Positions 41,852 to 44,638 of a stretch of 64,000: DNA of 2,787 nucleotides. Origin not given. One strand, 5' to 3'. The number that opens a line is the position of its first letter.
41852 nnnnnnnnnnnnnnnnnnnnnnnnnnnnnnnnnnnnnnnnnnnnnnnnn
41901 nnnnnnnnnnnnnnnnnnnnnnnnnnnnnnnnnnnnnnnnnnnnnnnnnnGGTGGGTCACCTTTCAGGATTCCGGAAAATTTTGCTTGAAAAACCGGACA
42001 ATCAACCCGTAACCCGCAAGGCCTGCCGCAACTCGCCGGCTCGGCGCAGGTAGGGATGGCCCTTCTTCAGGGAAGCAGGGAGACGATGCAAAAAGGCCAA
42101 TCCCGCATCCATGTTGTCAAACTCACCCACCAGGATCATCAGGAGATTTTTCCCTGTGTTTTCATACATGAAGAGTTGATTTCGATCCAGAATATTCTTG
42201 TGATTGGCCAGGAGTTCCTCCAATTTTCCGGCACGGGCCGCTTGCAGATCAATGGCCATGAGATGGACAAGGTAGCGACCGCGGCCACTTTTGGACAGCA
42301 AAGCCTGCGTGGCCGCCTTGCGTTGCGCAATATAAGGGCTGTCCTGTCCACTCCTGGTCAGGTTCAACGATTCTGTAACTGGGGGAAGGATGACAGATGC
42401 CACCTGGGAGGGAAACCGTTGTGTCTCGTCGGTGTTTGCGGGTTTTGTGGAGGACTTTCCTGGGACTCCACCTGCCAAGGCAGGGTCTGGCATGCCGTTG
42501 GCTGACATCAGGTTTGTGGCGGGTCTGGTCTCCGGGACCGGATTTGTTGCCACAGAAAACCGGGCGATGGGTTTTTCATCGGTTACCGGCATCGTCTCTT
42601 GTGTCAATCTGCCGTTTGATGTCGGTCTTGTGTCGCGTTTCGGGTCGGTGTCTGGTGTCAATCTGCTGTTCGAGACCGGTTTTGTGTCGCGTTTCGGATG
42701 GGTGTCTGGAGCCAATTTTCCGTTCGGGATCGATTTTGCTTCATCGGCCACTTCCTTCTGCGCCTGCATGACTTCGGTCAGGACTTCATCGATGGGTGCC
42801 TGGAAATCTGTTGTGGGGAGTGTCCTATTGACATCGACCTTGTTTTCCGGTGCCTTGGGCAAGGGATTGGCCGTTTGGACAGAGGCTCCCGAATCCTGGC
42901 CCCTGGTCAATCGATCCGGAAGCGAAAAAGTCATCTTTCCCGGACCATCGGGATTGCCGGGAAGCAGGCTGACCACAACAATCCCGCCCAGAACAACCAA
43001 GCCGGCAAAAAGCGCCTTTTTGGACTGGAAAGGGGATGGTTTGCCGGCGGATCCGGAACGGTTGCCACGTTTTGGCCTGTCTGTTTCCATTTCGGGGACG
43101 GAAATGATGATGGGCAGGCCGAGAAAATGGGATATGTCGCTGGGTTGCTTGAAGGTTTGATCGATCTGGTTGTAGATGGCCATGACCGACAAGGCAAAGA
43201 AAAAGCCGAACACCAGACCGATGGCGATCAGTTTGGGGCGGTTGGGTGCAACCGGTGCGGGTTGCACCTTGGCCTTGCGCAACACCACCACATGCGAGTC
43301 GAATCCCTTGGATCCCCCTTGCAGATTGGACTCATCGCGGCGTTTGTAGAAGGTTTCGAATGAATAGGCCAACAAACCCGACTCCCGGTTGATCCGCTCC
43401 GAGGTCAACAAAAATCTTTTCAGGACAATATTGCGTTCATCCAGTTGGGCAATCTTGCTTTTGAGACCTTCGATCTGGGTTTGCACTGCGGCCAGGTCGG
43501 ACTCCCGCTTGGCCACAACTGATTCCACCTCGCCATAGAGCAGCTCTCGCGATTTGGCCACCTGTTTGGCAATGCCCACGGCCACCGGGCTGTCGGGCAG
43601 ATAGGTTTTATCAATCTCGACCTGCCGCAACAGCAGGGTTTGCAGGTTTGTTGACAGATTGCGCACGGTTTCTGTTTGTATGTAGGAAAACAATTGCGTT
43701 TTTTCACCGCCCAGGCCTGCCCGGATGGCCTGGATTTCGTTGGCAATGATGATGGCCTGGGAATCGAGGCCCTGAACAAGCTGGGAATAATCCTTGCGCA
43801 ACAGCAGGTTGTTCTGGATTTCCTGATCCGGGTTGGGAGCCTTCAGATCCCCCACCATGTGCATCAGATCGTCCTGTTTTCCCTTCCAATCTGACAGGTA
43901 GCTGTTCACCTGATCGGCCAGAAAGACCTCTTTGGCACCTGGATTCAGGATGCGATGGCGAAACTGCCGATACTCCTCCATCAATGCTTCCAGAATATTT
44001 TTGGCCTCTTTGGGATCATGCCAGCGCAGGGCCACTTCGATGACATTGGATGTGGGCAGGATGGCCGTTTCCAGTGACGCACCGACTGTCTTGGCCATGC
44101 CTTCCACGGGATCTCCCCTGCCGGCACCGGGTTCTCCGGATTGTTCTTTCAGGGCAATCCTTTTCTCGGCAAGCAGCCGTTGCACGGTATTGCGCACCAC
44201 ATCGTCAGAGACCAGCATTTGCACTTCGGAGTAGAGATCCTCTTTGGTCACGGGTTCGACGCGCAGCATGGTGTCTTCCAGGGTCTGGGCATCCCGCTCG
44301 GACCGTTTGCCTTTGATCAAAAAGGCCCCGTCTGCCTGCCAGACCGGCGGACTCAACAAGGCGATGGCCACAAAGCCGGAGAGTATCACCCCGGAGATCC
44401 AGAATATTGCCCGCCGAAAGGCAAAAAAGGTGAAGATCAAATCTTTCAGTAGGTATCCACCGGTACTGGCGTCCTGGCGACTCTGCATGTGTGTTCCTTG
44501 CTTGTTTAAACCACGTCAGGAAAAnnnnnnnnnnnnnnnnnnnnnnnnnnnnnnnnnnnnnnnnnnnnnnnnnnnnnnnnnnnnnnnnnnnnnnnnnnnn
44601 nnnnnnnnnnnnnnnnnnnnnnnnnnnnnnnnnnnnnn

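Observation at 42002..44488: Wzz-type co-polymerase with a third TM, an 18-aa tandem-repeat Pro/Thr/Lys/Asp linker and a C-terminal SPOR-like domain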

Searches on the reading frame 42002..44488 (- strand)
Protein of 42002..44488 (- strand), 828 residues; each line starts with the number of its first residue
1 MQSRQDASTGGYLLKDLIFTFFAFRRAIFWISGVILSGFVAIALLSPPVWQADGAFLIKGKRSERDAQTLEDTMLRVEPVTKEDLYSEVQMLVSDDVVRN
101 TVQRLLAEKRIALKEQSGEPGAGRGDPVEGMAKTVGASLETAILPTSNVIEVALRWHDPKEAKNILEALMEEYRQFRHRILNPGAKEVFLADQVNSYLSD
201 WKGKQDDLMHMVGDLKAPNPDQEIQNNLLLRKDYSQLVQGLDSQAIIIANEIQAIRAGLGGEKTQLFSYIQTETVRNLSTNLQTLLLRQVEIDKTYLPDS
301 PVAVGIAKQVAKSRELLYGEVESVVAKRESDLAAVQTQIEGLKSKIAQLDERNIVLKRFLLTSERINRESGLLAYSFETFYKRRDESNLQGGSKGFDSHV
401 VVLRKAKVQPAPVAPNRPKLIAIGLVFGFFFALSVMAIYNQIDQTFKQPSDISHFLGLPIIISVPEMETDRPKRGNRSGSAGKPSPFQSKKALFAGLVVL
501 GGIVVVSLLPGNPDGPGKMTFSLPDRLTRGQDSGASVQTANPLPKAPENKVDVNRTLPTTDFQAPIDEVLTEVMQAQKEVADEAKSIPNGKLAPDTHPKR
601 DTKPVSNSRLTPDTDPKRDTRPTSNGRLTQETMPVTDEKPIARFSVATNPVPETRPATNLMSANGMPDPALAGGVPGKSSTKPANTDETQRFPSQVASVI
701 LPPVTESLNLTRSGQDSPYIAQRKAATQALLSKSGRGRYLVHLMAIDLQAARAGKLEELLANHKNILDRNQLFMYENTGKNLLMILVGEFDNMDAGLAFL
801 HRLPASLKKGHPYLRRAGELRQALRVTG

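Call 3: search_protein_families(library=pfam, proteins=[window:42002-44488:-], max_evalue=1)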
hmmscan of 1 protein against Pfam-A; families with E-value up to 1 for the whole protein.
window:42002-44488:- (828 aa): 3 families
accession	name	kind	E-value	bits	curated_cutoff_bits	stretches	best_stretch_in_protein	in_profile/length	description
PF13807.11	GNVR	-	0.004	17.5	27.7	1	398-436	39-77/82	G-rich domain on putative tyrosine kinase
PF02706.20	Wzz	-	0.047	14.5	25.5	1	15-104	6-90/91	Chain length determinant protein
PF05377.16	FlaC_arch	-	0.1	13.5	27.8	1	319-352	3-36/55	Flagella accessory protein C (FlaC)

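Call 4: search_protein_families(library=ncbifam, proteins=[window:42002-44488:-], max_evalue=1)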
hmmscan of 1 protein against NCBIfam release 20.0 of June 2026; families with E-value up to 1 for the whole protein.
window:42002-44488:- (828 aa): 6 families
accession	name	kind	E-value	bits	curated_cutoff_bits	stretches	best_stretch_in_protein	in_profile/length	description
TIGR03007.1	pepcterm_ChnLen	equivalog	8.3e-17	60.6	278.85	1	307-479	301-475/498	XrtA system polysaccharide chain length determinant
TIGR03017.1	EpsF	equivalog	5.9e-12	45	422.75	1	15-462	4-441/444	chain length determinant protein EpsF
TIGR01005.1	eps_transp_fam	subfamily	1.9e-09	36.3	411.7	1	273-470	288-483/754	exopolysaccharide transport protein family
TIGR01006.1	polys_exp_MPA1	subfamily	3e-07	30.1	296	1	399-468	156-225/226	CspC family polysaccharide chain length determinant protein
NF007350.0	PRK09841.1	equivalog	0.00047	18.4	1248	1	23-111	29-113/726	tyrosine-protein kinase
NF045622.1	Npun_F5560_fam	hypoth_equivalog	0.052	13.6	125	1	281-359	20-97/156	Npun_F5560 family protein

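Call 7: find_homologous_proteins(query=window:42002-44488:-)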
Query window:42002-44488:- (828 aa): 3 proteins with E <= 0.001 among 8000 candidates.
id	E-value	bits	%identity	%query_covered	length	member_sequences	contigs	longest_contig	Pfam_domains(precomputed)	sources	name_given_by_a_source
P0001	0.0e+0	1831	100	100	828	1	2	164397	-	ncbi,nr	ncbi:MAG: hypothetical protein H7833_02440 [Magnetococcus sp. DMHC-1]|nr:hypothetical protein [Magne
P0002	1.7e-76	276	33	55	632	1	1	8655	PF02706.21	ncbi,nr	ncbi:MAG: hypothetical protein HQL56_15930 [Magnetococcales bacterium]|nr:hypothetical protein [Magn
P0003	2.4e-4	38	25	27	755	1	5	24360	PF02706.21,PF10609.16,PF01656.30,PF13614.13,PF13807.12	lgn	-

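Call 28: find_encoding_contigs(protein=P0002, flank=6000, max_places=3)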
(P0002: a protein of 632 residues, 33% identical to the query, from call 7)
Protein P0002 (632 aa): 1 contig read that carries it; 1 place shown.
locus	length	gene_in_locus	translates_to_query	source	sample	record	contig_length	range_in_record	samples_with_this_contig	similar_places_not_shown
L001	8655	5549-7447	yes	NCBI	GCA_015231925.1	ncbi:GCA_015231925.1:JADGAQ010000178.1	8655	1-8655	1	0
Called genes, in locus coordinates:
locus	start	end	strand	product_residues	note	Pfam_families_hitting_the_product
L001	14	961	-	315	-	PF00072:Response_reg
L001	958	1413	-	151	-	PF00072:Response_reg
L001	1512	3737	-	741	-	PF00989:PAS (weak), PF08448:PAS_4, PF13596:PAS_10, PF00989:PAS, PF08448:PAS_4, PF13426:PAS_9, PF00512:HisKA, PF02518:HATPase_c, +2 more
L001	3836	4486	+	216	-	PF13614:AAA_31 (weak), PF01656:CbiA (faint)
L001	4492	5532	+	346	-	PF02563:Poly_export, PF10531:SLBB, PF22461:SLBB_2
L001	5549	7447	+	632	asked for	PF02706:Wzz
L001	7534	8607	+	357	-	PF02397:Bac_transf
